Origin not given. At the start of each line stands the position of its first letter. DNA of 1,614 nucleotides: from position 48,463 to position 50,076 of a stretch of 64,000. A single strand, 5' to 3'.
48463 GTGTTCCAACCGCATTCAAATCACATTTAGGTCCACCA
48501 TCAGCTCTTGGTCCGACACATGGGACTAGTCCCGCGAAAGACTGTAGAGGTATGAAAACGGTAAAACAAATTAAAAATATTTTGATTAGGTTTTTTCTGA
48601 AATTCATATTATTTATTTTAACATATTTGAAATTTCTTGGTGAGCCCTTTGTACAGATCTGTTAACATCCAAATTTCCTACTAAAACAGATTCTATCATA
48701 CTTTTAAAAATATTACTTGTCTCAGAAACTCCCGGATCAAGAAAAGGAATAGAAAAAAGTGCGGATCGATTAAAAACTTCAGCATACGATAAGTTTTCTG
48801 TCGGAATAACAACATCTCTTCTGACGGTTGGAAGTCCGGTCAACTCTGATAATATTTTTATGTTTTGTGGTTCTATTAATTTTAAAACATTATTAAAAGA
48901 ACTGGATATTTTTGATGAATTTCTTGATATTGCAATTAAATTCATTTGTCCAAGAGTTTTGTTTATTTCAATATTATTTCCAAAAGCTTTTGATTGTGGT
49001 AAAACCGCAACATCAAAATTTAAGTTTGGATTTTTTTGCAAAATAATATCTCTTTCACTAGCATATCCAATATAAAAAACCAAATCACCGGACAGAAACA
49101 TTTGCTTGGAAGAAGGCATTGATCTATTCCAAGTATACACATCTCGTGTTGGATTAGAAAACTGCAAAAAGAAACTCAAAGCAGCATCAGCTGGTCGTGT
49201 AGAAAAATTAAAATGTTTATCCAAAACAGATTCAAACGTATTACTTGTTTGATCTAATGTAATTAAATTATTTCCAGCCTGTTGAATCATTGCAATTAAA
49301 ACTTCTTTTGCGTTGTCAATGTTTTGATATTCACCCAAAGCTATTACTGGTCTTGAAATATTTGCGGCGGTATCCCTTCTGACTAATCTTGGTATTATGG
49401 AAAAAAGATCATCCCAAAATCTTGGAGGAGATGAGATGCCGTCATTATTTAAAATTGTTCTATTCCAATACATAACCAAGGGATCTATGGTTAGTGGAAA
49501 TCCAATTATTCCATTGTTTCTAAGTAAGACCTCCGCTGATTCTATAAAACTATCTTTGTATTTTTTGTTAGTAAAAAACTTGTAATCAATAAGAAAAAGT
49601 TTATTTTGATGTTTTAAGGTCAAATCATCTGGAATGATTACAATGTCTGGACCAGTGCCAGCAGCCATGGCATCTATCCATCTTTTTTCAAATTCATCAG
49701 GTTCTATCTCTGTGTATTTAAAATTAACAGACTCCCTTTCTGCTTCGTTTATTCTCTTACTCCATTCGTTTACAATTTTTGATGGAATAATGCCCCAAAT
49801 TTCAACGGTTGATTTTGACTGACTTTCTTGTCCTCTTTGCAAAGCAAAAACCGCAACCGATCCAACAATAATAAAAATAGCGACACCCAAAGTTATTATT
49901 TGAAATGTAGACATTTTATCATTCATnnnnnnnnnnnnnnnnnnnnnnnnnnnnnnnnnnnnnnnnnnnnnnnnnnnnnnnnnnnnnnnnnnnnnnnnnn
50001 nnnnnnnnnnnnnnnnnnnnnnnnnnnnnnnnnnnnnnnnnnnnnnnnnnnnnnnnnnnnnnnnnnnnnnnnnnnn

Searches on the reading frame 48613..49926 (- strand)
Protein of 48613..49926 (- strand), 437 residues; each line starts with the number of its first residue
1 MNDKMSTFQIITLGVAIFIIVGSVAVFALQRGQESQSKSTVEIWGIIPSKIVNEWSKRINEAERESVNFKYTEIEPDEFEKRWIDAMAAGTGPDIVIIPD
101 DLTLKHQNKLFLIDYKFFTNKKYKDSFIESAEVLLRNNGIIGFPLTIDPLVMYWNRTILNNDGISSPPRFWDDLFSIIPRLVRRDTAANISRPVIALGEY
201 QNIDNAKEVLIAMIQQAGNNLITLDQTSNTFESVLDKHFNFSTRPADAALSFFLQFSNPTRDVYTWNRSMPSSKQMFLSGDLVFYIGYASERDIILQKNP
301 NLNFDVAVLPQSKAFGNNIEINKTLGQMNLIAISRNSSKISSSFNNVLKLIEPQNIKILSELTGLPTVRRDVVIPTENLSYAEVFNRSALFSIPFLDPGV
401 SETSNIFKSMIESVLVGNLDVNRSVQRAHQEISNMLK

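Call 8: search_protein_families(library=pfam, proteins=[window:48613-49926:-], max_evalue=0.001)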
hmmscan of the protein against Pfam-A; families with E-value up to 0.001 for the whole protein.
window:48613-49926:- (437 aa): 1 family
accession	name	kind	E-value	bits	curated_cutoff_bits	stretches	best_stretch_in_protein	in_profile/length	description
PF01547.30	SBP_bac_1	-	6.1e-08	33.4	26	1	67-310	24-269/307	Bacterial extracellular solute-binding protein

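Call 46: search_solved_structures(query=window:48613-49926:-, max_evalue=0.01)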
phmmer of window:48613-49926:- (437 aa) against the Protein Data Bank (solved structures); distinct sequences matched with E-value up to 0.01: 425 (the best 60 are shown).
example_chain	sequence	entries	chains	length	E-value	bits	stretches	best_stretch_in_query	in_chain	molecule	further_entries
8jbg_B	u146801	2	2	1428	5.3e-11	45.4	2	65-182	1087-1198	Neuromedin-K receptor (NK3R-pFastbac1) | NK3R-pFastbac1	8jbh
9vus_A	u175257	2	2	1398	7.6e-11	44.9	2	65-182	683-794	Soluble cytochrome b562,2-oxoglutarate receptor 1,Soluble cytochrome b562,2-oxoglutarate r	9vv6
6ob5_B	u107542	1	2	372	3.6e-06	29.4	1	65-185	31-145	Maltodextrin-binding protein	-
9p0x_T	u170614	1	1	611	4.1e-06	29.3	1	10-182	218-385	Tissue factor,Maltose/maltodextrin-binding periplasmic protein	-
3eht_A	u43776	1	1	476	3.2e-05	26.4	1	65-182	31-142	FUSION PROTEIN OF CRFR1 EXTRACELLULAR DOMAIN AND MBP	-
4jkm_D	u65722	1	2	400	5.8e-05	25.5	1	64-182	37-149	Maltose-binding periplasmic protein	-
3w15_C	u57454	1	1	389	6.4e-05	25.3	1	65-182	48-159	3-ketoacyl-CoA thiolase, peroxisomal, Maltose-binding periplasmic protein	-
5zca_A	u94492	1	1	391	6.5e-05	25.3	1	65-182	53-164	Repressor protein cI,Maltose-binding periplasmic protein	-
5b3w_A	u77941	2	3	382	6.6e-05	25.3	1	65-182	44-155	Peptidyl-prolyl cis-trans isomerase NIMA-interacting 1,Maltose-binding periplasmic protein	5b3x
1n3w_A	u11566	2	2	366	6.6e-05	25.3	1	65-183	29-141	Maltose-binding periplasmic protein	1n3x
1nl5_A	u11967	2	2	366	6.6e-05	25.3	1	65-183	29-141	Maltose-binding periplasmic protein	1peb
1ytv_A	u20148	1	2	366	6.6e-05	25.3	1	65-182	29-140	Maltose-binding periplasmic protein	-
5cbn_B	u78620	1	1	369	6.6e-05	25.3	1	65-182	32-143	Maltose-binding periplasmic protein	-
3puz_E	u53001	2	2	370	6.7e-05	25.3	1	65-182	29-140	Maltose transporter subunit; periplasmic-binding component of ABC superfamily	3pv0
5gs2_A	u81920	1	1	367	6.7e-05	25.3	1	65-182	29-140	Maltose-binding periplasmic protein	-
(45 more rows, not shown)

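Call 47: search_protein_families(library=ncbifam, proteins=[window:48613-49926:-], max_evalue=0.01)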
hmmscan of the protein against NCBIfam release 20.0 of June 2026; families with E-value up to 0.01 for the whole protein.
window:48613-49926:- (437 aa): 2 families
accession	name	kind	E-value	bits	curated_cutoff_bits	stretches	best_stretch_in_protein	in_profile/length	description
NF007011.0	PRK09474.1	equivalog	2.7e-07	29.7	291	1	69-181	59-165/396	maltose/maltodextrin ABC transporter substrate-binding protein MalE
NF053763.1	ABCarbgalBndGanS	equivalog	0.0081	15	700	0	77-166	77-164/420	galactooligosaccharide ABC transporter substrate-binding protein GanS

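Call 65: find_homologous_proteins(query=window:48613-49926:-, max_evalue=0.00001)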
Query window:48613-49926:- (437 aa): 1215 proteins with E <= 0.00001 among 8000 candidates; the best 120 are listed.
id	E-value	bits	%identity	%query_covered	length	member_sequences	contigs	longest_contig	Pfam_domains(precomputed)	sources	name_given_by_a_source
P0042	8.5e-281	949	100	99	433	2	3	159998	PF13416.12,PF01547.31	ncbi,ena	-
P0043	2.6e-174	598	61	99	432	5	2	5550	PF13416.12,PF01547.31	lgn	-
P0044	4.6e-138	479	48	100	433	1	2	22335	PF13416.12,PF01547.31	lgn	-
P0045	3.6e-137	476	47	100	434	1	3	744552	PF13416.12,PF01547.31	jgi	jgi:ABC-type glycerol-3-phosphate transport system substrate-binding protein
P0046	5.2e-137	475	48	100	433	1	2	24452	PF13416.12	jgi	jgi:ABC-type glycerol-3-phosphate transport system substrate-binding protein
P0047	1.6e-136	474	48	100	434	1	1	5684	PF13416.12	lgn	-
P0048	2.1e-133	463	49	94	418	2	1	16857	PF01547.31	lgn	-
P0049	9.0e-133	461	46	100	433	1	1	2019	PF13416.12,PF01547.31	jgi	jgi:ABC-type glycerol-3-phosphate transport system substrate-binding protein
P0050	3.5e-131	456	46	100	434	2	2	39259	PF13416.12,PF01547.31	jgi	jgi:ABC-type glycerol-3-phosphate transport system substrate-binding protein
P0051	3.9e-124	433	44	100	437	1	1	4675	PF13416.12,PF01547.31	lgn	-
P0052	7.2e-124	432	44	100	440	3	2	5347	PF13416.12,PF01547.31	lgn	-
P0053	3.7e-121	423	44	100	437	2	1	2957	PF13416.12,PF01547.31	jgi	jgi:ABC-type glycerol-3-phosphate transport system substrate-binding protein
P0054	4.3e-121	423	47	97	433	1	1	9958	PF13416.12,PF01547.31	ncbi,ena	-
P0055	1.1e-120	421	45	100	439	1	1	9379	PF13416.12,PF01547.31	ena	-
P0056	1.9e-120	421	44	100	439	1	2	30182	PF13416.12,PF01547.31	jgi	jgi:ABC-type glycerol-3-phosphate transport system substrate-binding protein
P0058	3.9e-120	420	43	100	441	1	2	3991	PF13416.12,PF01547.31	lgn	-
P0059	5.6e-120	419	45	100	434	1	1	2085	PF13416.12,PF01547.31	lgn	-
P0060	2.8e-119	417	44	100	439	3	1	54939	PF13416.12,PF01547.31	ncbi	-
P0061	6.8e-119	416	44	100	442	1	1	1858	PF13416.12,PF01547.31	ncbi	-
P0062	1.1e-118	415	43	100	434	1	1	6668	PF13416.12,PF01547.31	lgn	-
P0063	1.3e-118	415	43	100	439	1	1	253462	PF13416.12,PF01547.31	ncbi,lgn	-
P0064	2.2e-118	414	44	100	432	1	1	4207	PF13416.12,PF01547.31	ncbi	-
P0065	2.3e-118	414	44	100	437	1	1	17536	PF13416.12,PF01547.31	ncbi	-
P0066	2.3e-118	414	45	100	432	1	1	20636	PF13416.12,PF01547.31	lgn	-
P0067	4.7e-118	413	44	100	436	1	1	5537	PF01547.31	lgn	-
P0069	1.5e-117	411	43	100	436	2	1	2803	PF13416.12,PF01547.31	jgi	jgi:ABC-type glycerol-3-phosphate transport system substrate-binding protein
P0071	4.5e-117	410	44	100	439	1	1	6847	PF13416.12,PF01547.31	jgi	jgi:ABC-type glycerol-3-phosphate transport system substrate-binding protein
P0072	7.1e-117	409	43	100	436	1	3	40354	PF13416.12,PF01547.31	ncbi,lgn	-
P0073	8.0e-117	409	45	100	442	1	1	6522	PF13416.12,PF01547.31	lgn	-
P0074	1.1e-116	408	43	100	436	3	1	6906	PF13416.12,PF01547.31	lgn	-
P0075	4.4e-116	406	43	100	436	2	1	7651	PF13416.12,PF01547.31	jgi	jgi:ABC-type glycerol-3-phosphate transport system substrate-binding protein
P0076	1.3e-115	405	43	100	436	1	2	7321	PF13416.12,PF01547.31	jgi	jgi:ABC-type glycerol-3-phosphate transport system substrate-binding protein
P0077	4.1e-115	403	43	100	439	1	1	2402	PF13416.12,PF01547.31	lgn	-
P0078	4.3e-115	403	43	100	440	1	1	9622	PF13416.12,PF01547.31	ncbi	-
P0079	8.9e-115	402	43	100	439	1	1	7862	PF13416.12,PF01547.31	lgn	-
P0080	1.8e-114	401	46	100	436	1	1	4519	PF13416.12,PF01547.31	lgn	-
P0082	1.5e-113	398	44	96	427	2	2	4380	PF13416.12,PF01547.31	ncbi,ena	-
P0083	4.5e-113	396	42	95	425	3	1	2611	PF13416.12,PF01547.31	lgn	-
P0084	1.0e-112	395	41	94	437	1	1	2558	PF13416.12,PF01547.31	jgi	jgi:ABC-type glycerol-3-phosphate transport system substrate-binding protein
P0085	1.7e-112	395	43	97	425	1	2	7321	PF13416.12,PF01547.31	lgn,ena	-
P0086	1.4e-111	392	43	95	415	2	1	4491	PF13416.12,PF01547.31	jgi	jgi:ABC-type glycerol-3-phosphate transport system substrate-binding protein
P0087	9.3e-111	389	42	96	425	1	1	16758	PF13416.12,PF01547.31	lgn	-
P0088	1.0e-110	389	41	100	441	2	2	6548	PF13416.12,PF01547.31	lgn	-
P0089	1.4e-110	388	43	96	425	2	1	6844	PF13416.12,PF01547.31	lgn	-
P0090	1.5e-110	388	43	100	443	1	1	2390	PF13416.12,PF01547.31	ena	-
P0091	2.3e-109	384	43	99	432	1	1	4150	PF13416.12,PF01547.31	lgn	-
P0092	4.4e-109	383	44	100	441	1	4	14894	PF13416.12,PF01547.31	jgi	jgi:ABC-type glycerol-3-phosphate transport system substrate-binding protein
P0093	7.5e-109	383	43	99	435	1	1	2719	PF13416.12,PF01547.31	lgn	-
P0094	2.8e-108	381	40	100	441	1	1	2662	PF13416.12,PF01547.31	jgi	jgi:ABC-type glycerol-3-phosphate transport system substrate-binding protein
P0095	1.9e-105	371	43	100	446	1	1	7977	PF13416.12,PF01547.31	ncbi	-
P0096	2.2e-105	371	40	99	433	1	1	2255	PF13416.12,PF01547.31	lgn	-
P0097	6.2e-105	370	41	99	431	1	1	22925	PF13416.12,PF01547.31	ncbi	-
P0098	9.9e-105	369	41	99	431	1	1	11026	PF13416.12,PF01547.31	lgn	-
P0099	1.3e-104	369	40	99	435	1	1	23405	PF01547.31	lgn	-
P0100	1.6e-104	368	41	99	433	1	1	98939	PF13416.12,PF01547.31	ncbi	-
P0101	5.2e-104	367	41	99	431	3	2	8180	PF13416.12,PF01547.31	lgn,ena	-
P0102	1.1e-103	366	42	95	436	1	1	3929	PF13416.12,PF01547.31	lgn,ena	-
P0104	1.7e-103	365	40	98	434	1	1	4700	PF13416.12,PF01547.31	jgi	-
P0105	2.8e-103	364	41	99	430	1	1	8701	PF13416.12,PF01547.31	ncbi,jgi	jgi:ABC-type glycerol-3-phosphate transport system substrate-binding protein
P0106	1.1e-102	362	40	99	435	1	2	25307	PF13416.12,PF01547.31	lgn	-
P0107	2.5e-102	361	40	98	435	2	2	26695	PF13416.12,PF01547.31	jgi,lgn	-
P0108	2.7e-102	361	40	99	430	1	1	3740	PF13416.12,PF01547.31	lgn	-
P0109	1.5e-101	359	40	99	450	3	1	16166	PF13416.12,PF01547.31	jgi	-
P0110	1.5e-101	358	41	91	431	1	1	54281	PF13416.12,PF01547.31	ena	-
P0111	1.7e-101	358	38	100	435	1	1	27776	PF13416.12,PF01547.31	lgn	-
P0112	2.0e-101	358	39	99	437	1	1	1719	PF13416.12,PF01547.31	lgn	-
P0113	2.1e-101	358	39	100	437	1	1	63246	PF13416.12,PF01547.31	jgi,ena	-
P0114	2.5e-101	358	40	98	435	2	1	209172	PF13416.12,PF01547.31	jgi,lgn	jgi:multiple sugar transport system substrate-binding protein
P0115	4.9e-101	357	41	97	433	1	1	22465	PF13416.12,PF01547.31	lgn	-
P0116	5.4e-101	357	39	99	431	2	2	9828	PF13416.12,PF01547.31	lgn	-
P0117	7.4e-101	356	38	98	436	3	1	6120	PF13416.12,PF01547.31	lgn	-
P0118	8.5e-101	356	39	99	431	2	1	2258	PF13416.12,PF01547.31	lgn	-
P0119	1.2e-100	356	39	100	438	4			PF13416.12,PF01547.31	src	-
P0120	2.3e-100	355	41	99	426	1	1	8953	PF13416.12,PF01547.31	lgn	-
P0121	4.4e-100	354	40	99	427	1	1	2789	PF13416.12,PF01547.31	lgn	-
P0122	4.6e-100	354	41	98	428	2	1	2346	PF13416.12,PF01547.31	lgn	-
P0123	7.2e-100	353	41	99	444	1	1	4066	PF13416.12,PF01547.31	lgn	-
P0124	1.0e-99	352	40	98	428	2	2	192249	PF13416.12,PF01547.31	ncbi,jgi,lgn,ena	ncbi:MAG: extracellular solute-binding protein [Candidatus Paceibacterota bacterium]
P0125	1.2e-99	352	39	99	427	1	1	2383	PF13416.12,PF01547.31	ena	-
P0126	1.5e-99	352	40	99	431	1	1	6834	PF13416.12,PF01547.31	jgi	-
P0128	2.6e-99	351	40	99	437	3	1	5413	PF13416.12,PF01547.31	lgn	-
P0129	2.9e-99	351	41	99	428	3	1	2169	PF13416.12,PF01547.31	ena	-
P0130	3.5e-99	351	41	99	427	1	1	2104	PF13416.12,PF01547.31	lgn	-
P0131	3.6e-99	351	40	100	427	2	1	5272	PF13416.12,PF01547.31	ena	-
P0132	4.7e-99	350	41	99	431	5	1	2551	PF13416.12,PF01547.31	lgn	-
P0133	5.2e-99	350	40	99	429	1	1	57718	PF13416.12,PF01547.31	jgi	jgi:ABC-type glycerol-3-phosphate transport system substrate-binding protein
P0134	5.7e-99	350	38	100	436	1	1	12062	PF13416.12,PF01547.31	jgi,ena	-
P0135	6.0e-99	350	38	98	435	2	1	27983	PF13416.12,PF01547.31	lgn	-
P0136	7.5e-99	350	40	97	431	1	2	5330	PF13416.12,PF01547.31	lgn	-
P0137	7.8e-99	350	39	99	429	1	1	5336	PF13416.12,PF01547.31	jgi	jgi:ABC-type glycerol-3-phosphate transport system substrate-binding protein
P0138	8.0e-99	350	38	98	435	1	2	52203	PF13416.12,PF01547.31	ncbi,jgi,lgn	jgi:ABC-type glycerol-3-phosphate transport system substrate-binding protein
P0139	8.3e-99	349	40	97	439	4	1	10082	PF13416.12,PF01547.31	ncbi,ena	-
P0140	1.2e-98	349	39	99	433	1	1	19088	PF13416.12,PF01547.31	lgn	-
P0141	1.3e-98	349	40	99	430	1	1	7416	PF13416.12,PF01547.31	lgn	-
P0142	1.7e-98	348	41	99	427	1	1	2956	PF13416.12,PF01547.31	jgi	jgi:ABC-type glycerol-3-phosphate transport system substrate-binding protein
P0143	1.8e-98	348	41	99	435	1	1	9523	PF13416.12,PF01547.31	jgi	-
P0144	1.9e-98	348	39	99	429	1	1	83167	PF13416.12,PF01547.31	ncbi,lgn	-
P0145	2.1e-98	348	41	99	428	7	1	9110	PF13416.12,PF01547.31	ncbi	-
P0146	2.3e-98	348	37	98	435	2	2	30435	PF13416.12,PF01547.31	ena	-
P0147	2.6e-98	348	38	99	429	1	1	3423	PF13416.12,PF01547.31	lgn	-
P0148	2.6e-98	348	40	99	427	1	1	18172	PF13416.12,PF01547.31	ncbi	-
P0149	2.7e-98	348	40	99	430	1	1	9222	PF13416.12,PF01547.31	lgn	-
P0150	2.9e-98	348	40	99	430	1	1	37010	PF13416.12,PF01547.31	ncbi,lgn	-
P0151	3.1e-98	348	37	99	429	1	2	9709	PF13416.12,PF01547.31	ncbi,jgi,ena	-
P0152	4.1e-98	347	39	100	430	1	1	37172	PF13416.12,PF01547.31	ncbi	ncbi:MAG: extracellular solute-binding protein [Candidatus Paceibacterota bacterium]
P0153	4.3e-98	347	40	99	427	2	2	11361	PF13416.12,PF01547.31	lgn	-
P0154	4.6e-98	347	39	99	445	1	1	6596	PF13416.12,PF01547.31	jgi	jgi:ABC-type glycerol-3-phosphate transport system substrate-binding protein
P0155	5.4e-98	347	39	99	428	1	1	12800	PF13416.12,PF01547.31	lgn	-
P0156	5.8e-98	347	39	99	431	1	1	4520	PF13416.12,PF01547.31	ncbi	ncbi:MAG: extracellular solute-binding protein [Candidatus Paceibacteria bacterium]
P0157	5.9e-98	347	38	99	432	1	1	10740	PF13416.12,PF01547.31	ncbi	-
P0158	7.1e-98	346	39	99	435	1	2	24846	PF13416.12,PF01547.31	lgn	-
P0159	7.6e-98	346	39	99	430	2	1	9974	PF13416.12,PF01547.31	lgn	-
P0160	8.1e-98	346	41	99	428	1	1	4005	PF13416.12,PF01547.31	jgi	jgi:ABC-type glycerol-3-phosphate transport system substrate-binding protein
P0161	8.8e-98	346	40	91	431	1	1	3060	PF13416.12,PF01547.31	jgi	-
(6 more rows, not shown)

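Call 83: predict_structure(alignment_id=A3)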
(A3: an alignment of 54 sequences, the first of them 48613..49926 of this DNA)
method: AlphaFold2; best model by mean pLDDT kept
length: 437 residues; sequences in the alignment: 54
mean_pLDDT: 91.7   pTM: 0.85
mean pLDDT of the five models: 91.7, 90.7, 90.0, 90.0, 89.9
residues with pLDDT >= 90: 360; 70-90: 51; 50-70: 18; < 50: 8
segments of 3 or more residues with pLDDT < 50: 32-37
pLDDT, mean of each block of 10 residues (from residue 1): 70 90 77 58 97 96 89 96 94 96 93 95 95 94 97 97 94 93 92 96 96 94 88 92 93 95 94 97 98 96 96 67 93 95 95 96 94 77 94 94 97 95 97 95
secondary structure, 60 per line:
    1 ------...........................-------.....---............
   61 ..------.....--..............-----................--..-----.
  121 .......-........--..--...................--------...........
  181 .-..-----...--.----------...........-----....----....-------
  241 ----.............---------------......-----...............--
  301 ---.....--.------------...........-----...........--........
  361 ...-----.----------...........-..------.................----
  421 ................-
elements in order: H7-33 E41-45 H49-62 E69-73 H76-89 E95-99 H100-109 H120-126 H129-134 E143-155 H156-161 H171-181 E190-192 H206-216 E222-225 E230-233 H245-257 H273-278 E284-288 H289-298 E304-308 E324-334 H340-350 H353-363 H380-390 H400-416 H421-436

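Call 85: fold_search(model_id=the predicted structure, library=pdb)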
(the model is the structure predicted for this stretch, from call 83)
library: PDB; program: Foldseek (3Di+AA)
matches with E <= 10: 1459; with E <= 0.001: 1105
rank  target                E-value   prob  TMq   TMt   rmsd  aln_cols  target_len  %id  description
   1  4rjz                  1.1e-21  1.00  0.68  0.76   4.3       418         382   15  Crystal structure of ATU4361 sugar transporter from Agrobacterium fabrum C58, target EFI-510558, an open conformation (released 2014-11-05)
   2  5ci5_B                1.1e-21  1.00  0.63  0.69   5.4       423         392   16  Crystal Structure of an ABC transporter Solute Binding Protein from Thermotoga Lettingae TMO (Tlet_1705, TARGET EFI-51 (released 2015-07-22)
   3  5ysf_A                6.7e-21  1.00  0.66  0.73   4.8       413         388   16  Crystal structure of beta-1,2-glucooligosaccharide binding protein in complex with sophoropentaose (released 2018-05-02)
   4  4qsd_A                7.9e-21  1.00  0.62  0.69   5.5       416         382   15  Crystal structure of atu4361 sugar transporter from Agrobacterium Fabrum C58, target efi-510558, with bound sucrose (released 2014-08-06)
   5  5f7v_A                1.3e-20  1.00  0.63  0.69   5.4       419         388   14  ABC substrate-binding protein Lmo0181 from Listeria monocytogenes in complex with cycloalternan (released 2016-09-07)
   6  5ysd_A                1.8e-20  1.00  0.66  0.73   5.0       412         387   15  Crystal structure of beta-1,2-glucooligosaccharide binding protein in complex with sophorotriose (released 2018-05-02)
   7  4r9g_A                1.9e-20  1.00  0.64  0.70   5.7       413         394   16  CpMnBP1 with Mannotriose Bound (released 2014-10-29)
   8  4qrz_A                2.1e-20  1.00  0.60  0.68   5.8       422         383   14  Crystal structure of sugar transporter atu4361 from agrobacterium fabrum c58, target efi-510558, with bound maltotrios (released 2014-07-16)
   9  1eu8_A                2.2e-20  1.00  0.63  0.67   6.2       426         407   15  STRUCTURE OF TREHALOSE MALTOSE BINDING PROTEIN FROM THERMOCOCCUS LITORALIS (released 2001-03-14)
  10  5yse_A                3.1e-20  1.00  0.66  0.74   4.9       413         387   16  Crystal structure of beta-1,2-glucooligosaccharide binding protein in complex with sophorotetraose (released 2018-05-02)
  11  7bvt_A                3.5e-20  1.00  0.73  0.80   4.0       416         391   16  Crystal structure of cyclic alpha-maltosyl-1,6-maltose binding protein from Arthrobacter globiformis (released 2020-12-02)
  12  3w15_C                3.9e-20  1.00  0.67  0.75   9.8       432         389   16  Structure of peroxisomal targeting signal 2 (PTS2) of Saccharomyces cerevisiae 3-ketoacyl-CoA thiolase in complex with (released 2013-07-03)
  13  8vqk_A                5.9e-20  1.00  0.67  0.73   4.8       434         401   12  YcjN from Escherichia coli (released 2024-10-09)
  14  5ci5_A                5.9e-20  1.00  0.60  0.66   6.1       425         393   16  Crystal Structure of an ABC transporter Solute Binding Protein from Thermotoga Lettingae TMO (Tlet_1705, TARGET EFI-51 (released 2015-07-22)
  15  3n94_A                6.2e-20  1.00  0.61  0.58   5.5       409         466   15  Crystal structure of human pituitary adenylate cyclase 1 Receptor-short N-terminal extracellular domain (released 2011-06-08)
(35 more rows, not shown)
